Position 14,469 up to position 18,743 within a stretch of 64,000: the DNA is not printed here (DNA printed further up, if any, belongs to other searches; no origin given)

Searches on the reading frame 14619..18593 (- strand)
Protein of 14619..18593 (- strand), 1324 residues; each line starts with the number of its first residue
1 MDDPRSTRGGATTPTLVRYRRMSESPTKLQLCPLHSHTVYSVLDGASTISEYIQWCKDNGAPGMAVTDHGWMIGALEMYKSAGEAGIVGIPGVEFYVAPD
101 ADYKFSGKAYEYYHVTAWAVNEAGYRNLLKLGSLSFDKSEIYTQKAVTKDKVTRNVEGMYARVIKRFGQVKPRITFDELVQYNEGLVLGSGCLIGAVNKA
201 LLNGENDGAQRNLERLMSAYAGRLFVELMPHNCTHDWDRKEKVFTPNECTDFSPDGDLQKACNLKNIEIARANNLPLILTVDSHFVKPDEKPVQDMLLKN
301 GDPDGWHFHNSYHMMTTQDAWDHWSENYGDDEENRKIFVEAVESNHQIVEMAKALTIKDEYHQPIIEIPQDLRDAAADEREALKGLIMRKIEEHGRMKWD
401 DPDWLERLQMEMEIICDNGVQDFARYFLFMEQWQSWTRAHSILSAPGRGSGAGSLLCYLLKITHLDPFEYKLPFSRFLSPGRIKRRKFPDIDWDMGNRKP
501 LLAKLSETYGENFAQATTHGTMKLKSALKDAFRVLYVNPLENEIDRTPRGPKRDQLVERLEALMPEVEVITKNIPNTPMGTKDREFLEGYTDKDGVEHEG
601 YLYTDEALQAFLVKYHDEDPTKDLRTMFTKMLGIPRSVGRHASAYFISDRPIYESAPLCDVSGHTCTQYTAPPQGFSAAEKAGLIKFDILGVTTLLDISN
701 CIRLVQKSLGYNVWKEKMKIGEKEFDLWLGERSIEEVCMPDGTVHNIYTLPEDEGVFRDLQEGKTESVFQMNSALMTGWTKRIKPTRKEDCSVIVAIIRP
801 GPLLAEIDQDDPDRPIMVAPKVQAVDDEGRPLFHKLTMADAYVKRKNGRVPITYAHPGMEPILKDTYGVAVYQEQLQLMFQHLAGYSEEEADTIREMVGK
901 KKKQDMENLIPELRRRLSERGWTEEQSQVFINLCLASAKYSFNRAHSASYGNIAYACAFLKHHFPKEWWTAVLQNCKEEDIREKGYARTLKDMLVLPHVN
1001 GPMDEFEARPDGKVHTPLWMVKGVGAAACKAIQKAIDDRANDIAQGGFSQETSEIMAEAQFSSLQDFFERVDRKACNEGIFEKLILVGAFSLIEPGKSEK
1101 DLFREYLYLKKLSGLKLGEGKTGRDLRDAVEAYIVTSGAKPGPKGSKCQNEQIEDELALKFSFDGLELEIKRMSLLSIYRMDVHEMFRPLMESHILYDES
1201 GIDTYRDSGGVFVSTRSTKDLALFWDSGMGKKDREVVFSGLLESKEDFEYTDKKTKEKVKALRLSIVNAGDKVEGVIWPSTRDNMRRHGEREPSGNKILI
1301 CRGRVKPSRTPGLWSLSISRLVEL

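Call 12: search_protein_families(library=phrogs, proteins=[window:14619-18593:-], max_evalue=0.00001)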
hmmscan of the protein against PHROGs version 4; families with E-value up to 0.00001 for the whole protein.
window:14619-18593:- (1324 aa): 7 families
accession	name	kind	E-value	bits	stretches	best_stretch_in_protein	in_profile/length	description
phrog_405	-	DNA, RNA and nucleotide metabolism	4.6e-202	674.9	2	23-803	36-680/1190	DNA polymerase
phrog_11165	-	DNA, RNA and nucleotide metabolism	1.7e-63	215.9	2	836-1053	368-592/782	DNA polymerase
phrog_7513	-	unknown function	4.3e-53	181.8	1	30-487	10-453/461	-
phrog_12219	-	DNA, RNA and nucleotide metabolism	2.7e-48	165.9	1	624-1095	103-524/823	DNA polymerase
phrog_21652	-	DNA, RNA and nucleotide metabolism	4.4e-33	115.6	2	852-917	361-424/476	DNA polymerase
phrog_4335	-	unknown function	4.2e-21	76.6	1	920-1118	11-225/421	-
phrog_13169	-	DNA, RNA and nucleotide metabolism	1.2e-18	68.3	1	375-484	305-415/463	DNA polymerase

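Call 22: find_related_loci(query=window:14619-18593:-, collection=viral_contigs, flank=10000)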
Query window:14619-18593:- (1324 aa) in viral_contigs; peptide patterns used: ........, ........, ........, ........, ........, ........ (x = any residue, [..] = any of these).
4 stretches matched a pattern; 2 encode a relative of the query (tblastn E <= 1e-3); 2 distinct loci.
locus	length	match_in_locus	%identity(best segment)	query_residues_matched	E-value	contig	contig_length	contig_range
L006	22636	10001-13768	58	20-1324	0e+0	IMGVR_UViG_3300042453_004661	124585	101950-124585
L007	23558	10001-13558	51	20-1321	0e+0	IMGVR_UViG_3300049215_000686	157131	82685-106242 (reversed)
